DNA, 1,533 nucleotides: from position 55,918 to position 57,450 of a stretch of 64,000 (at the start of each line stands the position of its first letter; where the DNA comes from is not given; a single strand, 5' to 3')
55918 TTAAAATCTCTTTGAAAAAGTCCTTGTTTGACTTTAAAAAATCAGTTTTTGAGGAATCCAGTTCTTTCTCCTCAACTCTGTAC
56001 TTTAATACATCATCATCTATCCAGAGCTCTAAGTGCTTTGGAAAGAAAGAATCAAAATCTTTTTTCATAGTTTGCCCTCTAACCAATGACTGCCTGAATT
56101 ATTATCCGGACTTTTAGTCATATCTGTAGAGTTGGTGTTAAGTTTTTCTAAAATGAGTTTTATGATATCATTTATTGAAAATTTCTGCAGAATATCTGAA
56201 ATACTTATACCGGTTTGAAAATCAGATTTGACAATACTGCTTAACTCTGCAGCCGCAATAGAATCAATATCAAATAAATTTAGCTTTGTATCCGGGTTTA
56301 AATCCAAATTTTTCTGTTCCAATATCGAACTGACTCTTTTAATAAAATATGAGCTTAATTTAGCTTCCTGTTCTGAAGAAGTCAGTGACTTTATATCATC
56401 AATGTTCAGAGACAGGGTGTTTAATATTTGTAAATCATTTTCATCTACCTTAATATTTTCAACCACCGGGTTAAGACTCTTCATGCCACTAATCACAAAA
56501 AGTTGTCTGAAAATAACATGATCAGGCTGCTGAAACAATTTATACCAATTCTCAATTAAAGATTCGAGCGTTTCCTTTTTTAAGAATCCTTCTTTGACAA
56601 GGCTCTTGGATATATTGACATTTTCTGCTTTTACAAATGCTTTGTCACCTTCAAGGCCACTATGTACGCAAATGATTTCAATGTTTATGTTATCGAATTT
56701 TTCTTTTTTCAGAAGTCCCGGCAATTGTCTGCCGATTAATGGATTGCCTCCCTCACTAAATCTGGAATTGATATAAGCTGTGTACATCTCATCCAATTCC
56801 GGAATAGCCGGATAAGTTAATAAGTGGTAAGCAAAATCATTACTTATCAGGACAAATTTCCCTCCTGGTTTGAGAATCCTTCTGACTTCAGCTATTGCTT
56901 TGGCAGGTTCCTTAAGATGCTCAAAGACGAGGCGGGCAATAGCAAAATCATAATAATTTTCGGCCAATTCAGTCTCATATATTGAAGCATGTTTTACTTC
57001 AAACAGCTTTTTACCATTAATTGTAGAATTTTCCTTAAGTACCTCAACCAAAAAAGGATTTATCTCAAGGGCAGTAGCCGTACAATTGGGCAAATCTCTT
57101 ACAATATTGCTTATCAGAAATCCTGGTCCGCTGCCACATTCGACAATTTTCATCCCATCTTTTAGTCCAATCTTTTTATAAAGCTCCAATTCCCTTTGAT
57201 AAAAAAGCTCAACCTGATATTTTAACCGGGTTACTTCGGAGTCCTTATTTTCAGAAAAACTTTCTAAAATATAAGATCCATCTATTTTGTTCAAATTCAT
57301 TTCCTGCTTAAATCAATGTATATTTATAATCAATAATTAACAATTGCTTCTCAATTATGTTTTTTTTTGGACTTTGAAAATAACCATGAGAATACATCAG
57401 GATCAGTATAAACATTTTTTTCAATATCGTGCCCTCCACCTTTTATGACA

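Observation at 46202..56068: Megasynthase with an in-line C-FkbH-T loading unit ahead of a non-reducing KS-AT-T and a C-A-T module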

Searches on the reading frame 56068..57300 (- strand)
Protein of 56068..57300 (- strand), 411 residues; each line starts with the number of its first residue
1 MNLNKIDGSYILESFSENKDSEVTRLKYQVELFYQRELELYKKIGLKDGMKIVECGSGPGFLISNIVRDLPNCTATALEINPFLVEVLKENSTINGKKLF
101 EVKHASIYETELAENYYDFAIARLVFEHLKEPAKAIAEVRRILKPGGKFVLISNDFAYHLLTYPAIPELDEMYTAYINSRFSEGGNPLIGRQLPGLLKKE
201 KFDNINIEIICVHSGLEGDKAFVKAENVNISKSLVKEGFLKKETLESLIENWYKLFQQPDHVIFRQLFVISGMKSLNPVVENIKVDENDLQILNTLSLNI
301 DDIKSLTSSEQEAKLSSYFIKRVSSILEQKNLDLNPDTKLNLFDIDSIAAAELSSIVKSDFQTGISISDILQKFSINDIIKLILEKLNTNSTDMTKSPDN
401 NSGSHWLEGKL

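Call 13: search_protein_families(library=pfam, proteins=[window:56068-57300:-], max_evalue=0.01)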
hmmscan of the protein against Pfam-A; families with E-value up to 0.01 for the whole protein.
window:56068-57300:- (411 aa): 12 families
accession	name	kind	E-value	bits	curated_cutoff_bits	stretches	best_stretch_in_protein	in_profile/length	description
PF08241.18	Methyltransf_11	-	1.1e-16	61.7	21.2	1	54-151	2-95/95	Methyltransferase domain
PF13847.12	Methyltransf_31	-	2.3e-15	57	27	1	47-173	2-129/145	Methyltransferase domain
PF13649.12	Methyltransf_25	-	3.3e-12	47.4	27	1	52-147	1-97/97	Methyltransferase domain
PF08242.18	Methyltransf_12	-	2e-11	44.9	30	1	54-149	2-98/98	Methyltransferase domain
PF13489.12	Methyltransf_23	-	9.5e-11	42.1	27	1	34-152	9-117/164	Methyltransferase domain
PF23297.2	ACP_SdgA_C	-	8.5e-09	35.8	27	1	308-396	4-92/95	Highly reducing polyketide synthase sdgA, C-terminal ACP domain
PF00550.31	PP-binding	-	9.3e-07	29.5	20.8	1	320-383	4-67/67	Phosphopantetheine attachment site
PF05175.20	MTS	-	3.3e-05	24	23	1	48-156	31-143/170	Methyltransferase small domain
PF00398.26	RrnaAD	-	8.7e-05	22.2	24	1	42-134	24-102/263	Ribosomal RNA adenine dimethylase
PF01209.24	Ubie_methyltran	-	0.00018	21.4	20.1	1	40-153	39-153/233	ubiE/COQ5 methyltransferase family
PF00891.24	Methyltransf_2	-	0.00025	20.9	22.3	1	26-153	43-166/210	O-methyltransferase domain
PF20922.3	Anamorsin_N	-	0.0043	17.2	27.1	1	86-151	22-87/163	Anamorsin, N-terminal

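Call 22: search_solved_structures(query=window:56068-57300:-, max_evalue=0.01)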
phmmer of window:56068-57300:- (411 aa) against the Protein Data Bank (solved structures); distinct sequences matched with E-value up to 0.01: 16.
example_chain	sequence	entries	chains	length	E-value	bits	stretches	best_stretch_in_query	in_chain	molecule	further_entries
3mgg_A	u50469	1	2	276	6e-19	71.8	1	22-214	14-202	Methyltransferase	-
3dh0_A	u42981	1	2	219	2.3e-08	36.9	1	30-152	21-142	SAM dependent methyltransferase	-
6gkv_A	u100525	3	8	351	4e-07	32.8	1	38-176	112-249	Coclaurine N-methyltransferase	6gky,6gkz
6uak_A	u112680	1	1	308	1.1e-05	28.1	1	42-149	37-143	SAM dependent methyltransferase LahSB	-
3dlc_A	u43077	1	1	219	0.0001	24.9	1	42-150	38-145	Putative S-adenosyl-L-methionine-dependent Methyltransferase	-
4krh_A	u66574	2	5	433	0.0014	21.2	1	38-152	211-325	Phosphoethanolamine N-methyltransferase 2 | Phospholethanolamine N-methyltransferase 2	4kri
5mgz_A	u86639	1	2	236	0.0026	20.3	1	24-150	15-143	8-demethylnovobiocic acid C(8)-methyltransferase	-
9w6x_A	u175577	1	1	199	0.0026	20.3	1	48-156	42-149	YtkW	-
4kdr_A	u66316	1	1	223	0.0037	19.8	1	44-149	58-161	3-demethylubiquinone-9 3-methyltransferase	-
5dpm_A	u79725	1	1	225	0.0038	19.8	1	44-149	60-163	Ubiquinone biosynthesis O-methyltransferase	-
4kdc_A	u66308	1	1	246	0.0046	19.5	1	44-149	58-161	3-demethylubiquinone-9 3-methyltransferase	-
4ine_A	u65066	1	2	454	0.0054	19.2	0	34-151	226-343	Protein PMT-2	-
8ys9_A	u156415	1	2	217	0.0056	19.2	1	48-154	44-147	Phosphatidylethanolamine N-methyltransferase/phosphatidyl-N-methylethanolamine N-methyltra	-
5m58_A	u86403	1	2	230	0.0057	19.2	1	34-153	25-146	C-methyltransferase CouO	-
3dtn_A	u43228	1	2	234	0.0097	18.4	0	51-150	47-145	Putative Methyltransferase MM_2633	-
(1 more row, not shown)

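Call 41: find_homologous_proteins(query=window:56068-57300:-, max_evalue=0.00001)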
Query window:56068-57300:- (411 aa): 196 proteins with E <= 0.00001 among 8000 candidates; the best 120 are listed.
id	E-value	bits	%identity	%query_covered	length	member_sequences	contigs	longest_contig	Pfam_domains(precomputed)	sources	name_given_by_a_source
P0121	5.3e-260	880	99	100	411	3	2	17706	PF13847.13,PF00398.27,PF13489.13,PF13649.13,PF23297.2,PF08241.19,PF08242.19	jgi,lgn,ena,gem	-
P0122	5.3e-194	663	76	99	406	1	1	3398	PF13847.13,PF13489.13,PF13649.13,PF00550.32,PF23297.2,PF08241.19,PF08242.19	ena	-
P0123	1.3e-189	648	74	99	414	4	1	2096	PF13847.13,PF13489.13,PF13649.13,PF00550.32,PF23297.2,PF01209.25,PF08241.19,PF08242.19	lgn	-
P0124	4.2e-189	647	74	99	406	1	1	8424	PF13847.13,PF13489.13,PF13649.13,PF00550.32,PF23297.2,PF01209.25,PF08241.19,PF08242.19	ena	-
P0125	2.1e-188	644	73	99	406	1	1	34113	PF13847.13,PF13489.13,PF13649.13,PF00550.32,PF23297.2,PF01209.25,PF08241.19,PF08242.19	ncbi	-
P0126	2.0e-181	621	71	99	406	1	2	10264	PF13847.13,PF13489.13,PF13649.13,PF00550.32,PF23297.2,PF08241.19,PF08242.19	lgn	-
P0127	1.0e-179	616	71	99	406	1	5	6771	PF13847.13,PF13489.13,PF13649.13,PF00550.32,PF23297.2,PF08241.19,PF08242.19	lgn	-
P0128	1.1e-179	616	69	99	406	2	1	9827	PF13847.13,PF13489.13,PF13649.13,PF00550.32,PF23297.2,PF08241.19,PF08242.19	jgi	-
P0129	2.2e-179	615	70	99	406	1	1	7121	PF13847.13,PF13489.13,PF13649.13,PF00550.32,PF23297.2,PF08241.19,PF08242.19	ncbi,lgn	-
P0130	3.0e-179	614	70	99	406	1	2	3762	PF13847.13,PF13489.13,PF13649.13,PF00550.32,PF23297.2,PF08241.19,PF08242.19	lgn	-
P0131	2.9e-178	611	70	99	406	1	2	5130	PF13847.13,PF13489.13,PF13649.13,PF00550.32,PF23297.2,PF08241.19,PF08242.19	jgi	jgi:ubiquinone/menaquinone biosynthesis C-methylase UbiE/acyl carrier protein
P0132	5.3e-178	610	69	100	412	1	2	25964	PF13847.13,PF00398.27,PF13489.13,PF05175.21,PF13649.13,PF00550.32,PF23297.2,PF08241.19,PF08242.19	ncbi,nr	ncbi:MAG: methyltransferase domain-containing protein [Bacteroidetes bacterium]|nr:methyltransferase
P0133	2.3e-177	608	69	99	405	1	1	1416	PF13847.13,PF13489.13,PF13649.13,PF00550.32,PF23297.2,PF08241.19,PF08242.19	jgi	-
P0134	3.1e-177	608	70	99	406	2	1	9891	PF13847.13,PF13489.13,PF13649.13,PF08241.19,PF08242.19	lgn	-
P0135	1.4e-176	606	68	99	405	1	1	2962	PF13847.13,PF13489.13,PF13649.13,PF00550.32,PF23297.2,PF08241.19,PF08242.19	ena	-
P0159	2.7e-160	552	65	99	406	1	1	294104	PF13847.13,PF13489.13,PF05175.21,PF13649.13,PF00550.32,PF08241.19,PF08242.19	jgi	jgi:SAM-dependent methyltransferase/acyl carrier protein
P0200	4.4e-107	377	60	65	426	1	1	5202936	PF13847.13,PF00398.27,PF13489.13,PF13649.13,PF00550.32,PF01209.25,PF08241.19,PF08242.19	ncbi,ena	-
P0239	2.1e-81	292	39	92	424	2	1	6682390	PF13847.13,PF13489.13,PF13649.13,PF00550.32,PF23297.2,PF01209.25,PF08241.19,PF08242.19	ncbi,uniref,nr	ncbi:methyltransferase domain-containing protein [Desulfoluna spongiiphila]|uniref:methyltransferase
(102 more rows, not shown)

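Call 42: find_encoding_contigs(protein=P0239, flank=10000, max_places=1)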
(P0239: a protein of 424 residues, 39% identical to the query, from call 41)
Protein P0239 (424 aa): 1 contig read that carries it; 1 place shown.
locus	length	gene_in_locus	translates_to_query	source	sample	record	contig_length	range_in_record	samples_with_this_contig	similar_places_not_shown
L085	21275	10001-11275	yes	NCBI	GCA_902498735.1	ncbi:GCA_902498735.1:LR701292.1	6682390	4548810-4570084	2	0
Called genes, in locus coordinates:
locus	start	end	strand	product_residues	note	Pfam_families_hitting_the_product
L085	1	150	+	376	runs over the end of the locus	PF00535:Glycos_transf_2, PF13641:Glyco_tranf_2_3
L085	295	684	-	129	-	-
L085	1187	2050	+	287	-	PF02367:TsaE (weak), PF13191:AAA_16 (faint), PF13401:AAA_22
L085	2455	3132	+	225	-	PF02698:DUF218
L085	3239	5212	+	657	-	PF13522:GATase_6, PF13537:GATase_7, PF00733:Asn_synthase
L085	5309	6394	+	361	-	-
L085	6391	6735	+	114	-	-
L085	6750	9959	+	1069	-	PF00668:Condensation, PF00501:AMP-binding, PF13193:AMP-binding_C, PF00550:PP-binding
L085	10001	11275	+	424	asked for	PF01209:Ubie_methyltran (weak), PF13489:Methyltransf_23, PF08241:Methyltransf_11, PF08242:Methyltransf_12, PF13649:Methyltransf_25, PF13847:Methyltransf_31, PF23297:ACP_SdgA_C (weak), PF00550:PP-binding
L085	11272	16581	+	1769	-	PF18563:TubC_N, PF00668:Condensation, PF00698:Acyl_transf_1, PF00668:Condensation, PF00501:AMP-binding, PF13193:AMP-binding_C, PF00550:PP-binding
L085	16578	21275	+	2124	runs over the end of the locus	PF00109:ketoacyl-synt, PF02801:Ketoacyl-synt_C, PF16197:KAsynt_C_assoc, PF22336:RhiE-like_linker, PF22621:CurL-like_PKS_C, PF00698:Acyl_transf_1, PF00668:Condensation, PF00501:AMP-binding, +3 more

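Call 43: find_encoding_contigs(protein=P0200, flank=10000, max_places=1)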
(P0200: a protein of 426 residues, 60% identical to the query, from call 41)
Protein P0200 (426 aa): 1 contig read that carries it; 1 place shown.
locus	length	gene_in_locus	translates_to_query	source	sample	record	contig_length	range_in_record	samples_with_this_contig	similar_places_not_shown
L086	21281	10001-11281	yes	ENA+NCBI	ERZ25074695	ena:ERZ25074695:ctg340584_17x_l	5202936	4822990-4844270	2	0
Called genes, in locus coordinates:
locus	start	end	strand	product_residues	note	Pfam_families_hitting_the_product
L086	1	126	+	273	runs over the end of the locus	PF02230:Abhydrolase_2, PF00326:Peptidase_S9 (weak), PF01738:DLH, PF12740:PETase (weak)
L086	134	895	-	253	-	PF22624:AASDHPPT_N, PF01648:ACPS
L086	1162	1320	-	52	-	-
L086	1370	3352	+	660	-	PF13522:GATase_6, PF13537:GATase_7, PF00733:Asn_synthase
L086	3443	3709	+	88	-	PF23297:ACP_SdgA_C (weak), PF00550:PP-binding (weak)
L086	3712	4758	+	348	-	-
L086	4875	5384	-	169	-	-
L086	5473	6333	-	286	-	PF00561:Abhydrolase_1, PF12146:Hydrolase_4, PF12697:Abhydrolase_6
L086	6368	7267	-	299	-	-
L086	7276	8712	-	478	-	PF03062:MBOAT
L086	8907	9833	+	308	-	PF00106:adh_short, PF01370:Epimerase (weak), PF08659:KR, PF13561:adh_short_C2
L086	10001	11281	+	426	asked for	PF01209:Ubie_methyltran (faint), PF13489:Methyltransf_23, PF00398:RrnaAD (faint), PF08241:Methyltransf_11, PF08242:Methyltransf_12, PF13649:Methyltransf_25, PF13847:Methyltransf_31, PF00550:PP-binding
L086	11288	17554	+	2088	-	PF00109:ketoacyl-synt, PF02801:Ketoacyl-synt_C, PF16197:KAsynt_C_assoc, PF22336:RhiE-like_linker, PF22621:CurL-like_PKS_C, PF00698:Acyl_transf_1, PF00550:PP-binding, PF00668:Condensation, +3 more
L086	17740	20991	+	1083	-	PF00668:Condensation, PF00501:AMP-binding, PF13193:AMP-binding_C, PF00550:PP-binding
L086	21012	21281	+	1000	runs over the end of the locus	PF00109:ketoacyl-synt, PF02801:Ketoacyl-synt_C, PF16197:KAsynt_C_assoc, PF22336:RhiE-like_linker, PF22621:CurL-like_PKS_C, PF00698:Acyl_transf_1, PF00550:PP-binding (weak)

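Call 44: find_encoding_contigs(protein=P0159, flank=10000, max_places=1)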
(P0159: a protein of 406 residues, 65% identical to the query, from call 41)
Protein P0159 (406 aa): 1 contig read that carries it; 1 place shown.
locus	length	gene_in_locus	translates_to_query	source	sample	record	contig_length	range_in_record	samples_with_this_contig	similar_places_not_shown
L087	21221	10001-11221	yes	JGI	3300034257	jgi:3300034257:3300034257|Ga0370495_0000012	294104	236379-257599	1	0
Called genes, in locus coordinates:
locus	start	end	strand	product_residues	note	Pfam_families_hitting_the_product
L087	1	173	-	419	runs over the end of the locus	PF01595:CNNM, PF00571:CBS (weak), PF03471:CorC_HlyC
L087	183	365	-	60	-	-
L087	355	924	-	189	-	PF06835:LptC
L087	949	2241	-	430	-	-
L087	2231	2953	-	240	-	PF03309:Pan_kinase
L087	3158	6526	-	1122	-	PF17757:UvrB_inter, PF02559:CarD_TRCF_RID, PF00270:DEAD, PF04851:ResIII, PF00271:Helicase_C, PF03461:TRCF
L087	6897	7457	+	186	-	PF12833:HTH_18, PF00165:HTH_AraC (faint)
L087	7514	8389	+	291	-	PF00512:HisKA, PF02518:HATPase_c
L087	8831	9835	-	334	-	-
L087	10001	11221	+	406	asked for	PF13489:Methyltransf_23, PF05175:MTS (weak), PF08241:Methyltransf_11, PF08242:Methyltransf_12, PF13649:Methyltransf_25, PF13847:Methyltransf_31, PF00550:PP-binding (weak)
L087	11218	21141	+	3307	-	PF00668:Condensation, PF00550:PP-binding, PF00109:ketoacyl-synt, PF02801:Ketoacyl-synt_C, PF16197:KAsynt_C_assoc, PF00698:Acyl_transf_1, PF22621:CurL-like_PKS_C, PF00550:PP-binding, +4 more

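Call 45: search_protein_families(library=ncbifam, proteins=[window:56068-57300:-], max_evalue=0.01)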
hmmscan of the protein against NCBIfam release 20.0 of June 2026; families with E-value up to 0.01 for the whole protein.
window:56068-57300:- (411 aa): 27 families (the best 25 are shown)
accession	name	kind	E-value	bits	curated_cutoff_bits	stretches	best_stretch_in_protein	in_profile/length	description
NF043040.1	corrin_prot_MT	hypoth_equivalog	8.4e-09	35.2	180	1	47-152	40-148/216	corrinoid protein-associated methyltransferase CpaM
TIGR02072.1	BioC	equivalog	9.7e-09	35.4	184.95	1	48-151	34-132/244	malonyl-ACP O-methyltransferase BioC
NF041537.1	ArsM_AhpD_UU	exception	1.5e-07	30.5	510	1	47-205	75-225/345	arsenite methyltransferase/AhpD domain selenoprotein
NF041536.1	ArsM_DUF2284_UU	exception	2.8e-07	29.2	575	1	47-154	75-183/459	arsenite methyltransferase/DUF2284 domain selenoprotein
TIGR01983.1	UbiG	equivalog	6.7e-07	28.8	102.95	1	3-151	25-151/228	bifunctional 2-polyprenyl-6-hydroxyphenol methylase/3-demethylubiquinol 3-O-methyltransferase UbiG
NF045667.1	MTase_DVU1556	equivalog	1.3e-05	24.8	155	1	41-151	15-119/213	DVU_1556 family methyltransferase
NF011530.0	PRK14968.1-4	equivalog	3.1e-05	23.4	243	1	46-92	37-82/202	putative methyltransferase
TIGR01934.1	MenG_MenH_UbiE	subfamily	3.4e-05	23.3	158.35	1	40-153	31-143/223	ubiquinone/menaquinone biosynthesis methyltransferase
NF008823.0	PRK11873.1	subfamily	6e-05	22.6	263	1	46-151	75-181/272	arsenite methyltransferase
NF045825.1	FAmtase_mtf2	equivalog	6.3e-05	22.3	400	1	48-151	58-158/248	fatty-acid O-methyltransferase Mtf2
TIGR02469.1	CbiT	equivalog_domain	8.2e-05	22.9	78.3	1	42-151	13-120/124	precorrin-6Y C5,15-methyltransferase (decarboxylating) subunit CbiT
TIGR00537.1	hemK_rel_arch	hypoth_equivalog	0.00011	22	87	1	47-100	18-69/179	HemK2/MTQ2 family protein methyltransferase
NF052510.1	methyltran_MpqE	exception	0.00013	21.5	335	1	45-152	43-152/234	methyl-plastoquinone biosynthesis methyltransferase MpqE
NF045823.1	PthPhpthDimycoMt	equivalog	0.00018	20.8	300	1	49-150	67-165/256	phthiotriol/phenolphthiotriol dimycocerosates methyltransferase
NF011529.0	PRK14968.1-3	equivalog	0.00019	20.9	162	1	43-110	29-94/198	putative methyltransferase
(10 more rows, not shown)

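Call 72: predict_structure(alignment_id=A3)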
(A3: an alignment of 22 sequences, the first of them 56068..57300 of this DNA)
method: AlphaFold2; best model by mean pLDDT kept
length: 411 residues; sequences in the alignment: 22
mean_pLDDT: 83.6   pTM: 0.66
mean pLDDT of the five models: 83.6, 83.3, 77.2, 75.2, 71.3
residues with pLDDT >= 90: 208; 70-90: 147; 50-70: 13; < 50: 43
segments of 3 or more residues with pLDDT < 50: 1-4, 279-296, 391-411
pLDDT, mean of each block of 10 residues (from residue 1): 55 78 91 96 98 96 97 97 94 92 96 98 93 97 98 88 91 91 90 94 94 88 77 87 90 89 93 80 35 49 81 88 79 83 81 84 82 90 79 36 37 40
secondary structure, 60 per line:
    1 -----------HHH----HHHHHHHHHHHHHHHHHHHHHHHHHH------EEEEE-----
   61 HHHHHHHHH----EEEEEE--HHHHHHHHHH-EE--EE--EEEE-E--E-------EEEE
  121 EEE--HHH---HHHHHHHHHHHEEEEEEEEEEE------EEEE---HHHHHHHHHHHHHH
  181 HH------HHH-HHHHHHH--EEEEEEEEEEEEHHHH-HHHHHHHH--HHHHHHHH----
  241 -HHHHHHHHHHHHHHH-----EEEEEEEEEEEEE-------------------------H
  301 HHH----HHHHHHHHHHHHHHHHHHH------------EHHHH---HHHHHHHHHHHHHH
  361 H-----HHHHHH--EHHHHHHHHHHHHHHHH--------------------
elements in order: H19-44 E51-55 H61-69 E74-79 H82-91 E101-104 E117-123 H132-142 E143-153 E160-163 H167-182 H193-199 E202-213 H214-217 H219-226 H229-236 H242-256 E262-274 H300-303 H308-326 H340-343 H347-361 H367-372 H376-391

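Call 76: fold_search(model_id=the predicted structure, library=pdb)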
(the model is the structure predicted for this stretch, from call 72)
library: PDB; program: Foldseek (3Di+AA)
matches with E <= 10: 1960; with E <= 0.001: 1071
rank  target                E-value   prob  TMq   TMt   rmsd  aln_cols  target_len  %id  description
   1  3mgg_B                5.4e-20  1.00  0.54  0.85   2.7       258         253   26  Crystal Structure of Methyl Transferase from Methanosarcina mazei (released 2010-04-21)
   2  3mgg_A                6.0e-20  1.00  0.50  0.81   2.9       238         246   25  Crystal Structure of Methyl Transferase from Methanosarcina mazei (released 2010-04-21)
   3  6uak                  1.4e-13  1.00  0.45  0.59   6.6       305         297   15  LahSb - C-terminal methyltransferase involved in RiPP biosynthesis (released 2019-12-04)
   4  5wp5_B                1.8e-13  1.00  0.39  0.35   8.5       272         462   16  Arabidopsis thaliana phosphoethanolamine N-methyltransferase 2 (AtPMT2) in complex with SAH (released 2017-11-15)
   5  5w7k_B                2.1e-13  1.00  0.47  0.68   5.3       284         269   15  Crystal structure of OxaG (released 2018-06-27)
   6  4kri_A                2.1e-13  1.00  0.41  0.40   8.1       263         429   17  Haemonchus contortus Phospholethanolamine N-methyltransferase 2 in complex with phosphomonomethylethanolamine and S-ad (released 2013-09-25)
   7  5w7k_A                4.2e-13  1.00  0.47  0.67   4.9       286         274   15  Crystal structure of OxaG (released 2018-06-27)
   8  4kri_B                4.4e-13  1.00  0.42  0.41   8.2       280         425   16  Haemonchus contortus Phospholethanolamine N-methyltransferase 2 in complex with phosphomonomethylethanolamine and S-ad (released 2013-09-25)
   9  4krh_A                5.5e-13  1.00  0.41  0.39   8.3       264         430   17  SeMet Haemonchus contortus Phosphoethanolamine N-methyltransferase 2 in complex with S-adenosyl-L-methionine (released 2013-09-25)
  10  5w7m                  6.9e-13  1.00  0.44  0.63   6.0       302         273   16  Crystal structure of RoqN (released 2018-06-27)
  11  5wp5_A                6.9e-13  1.00  0.38  0.35   8.5       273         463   15  Arabidopsis thaliana phosphoethanolamine N-methyltransferase 2 (AtPMT2) in complex with SAH (released 2017-11-15)
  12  5egp_A                1.0e-12  1.00  0.48  0.67   5.0       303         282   16  Crystal structure of the S-methyltransferase TmtA (released 2016-02-03)
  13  4iv8_A                1.2e-12  1.00  0.40  0.63   8.9       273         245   16  Crystal structure of N-methyl transferase from Plasmodium knowlesi complexed with S-adenosyl methionine (released 2014-02-19)
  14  4ine_B                1.3e-12  1.00  0.41  0.40   8.2       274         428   14  Crystal structure of N-methyl transferase (PMT-2) from Caenorhabditis elegant complexed with S-adenosyl homocysteine a (released 2014-01-15)
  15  4mwz_B                1.5e-12  1.00  0.42  0.62   8.8       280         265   18  Crystal structure of N-methyl transferase from Plasmodium vivax complexed with S-adenosyl methionine, phosphate and am (released 2014-10-01)
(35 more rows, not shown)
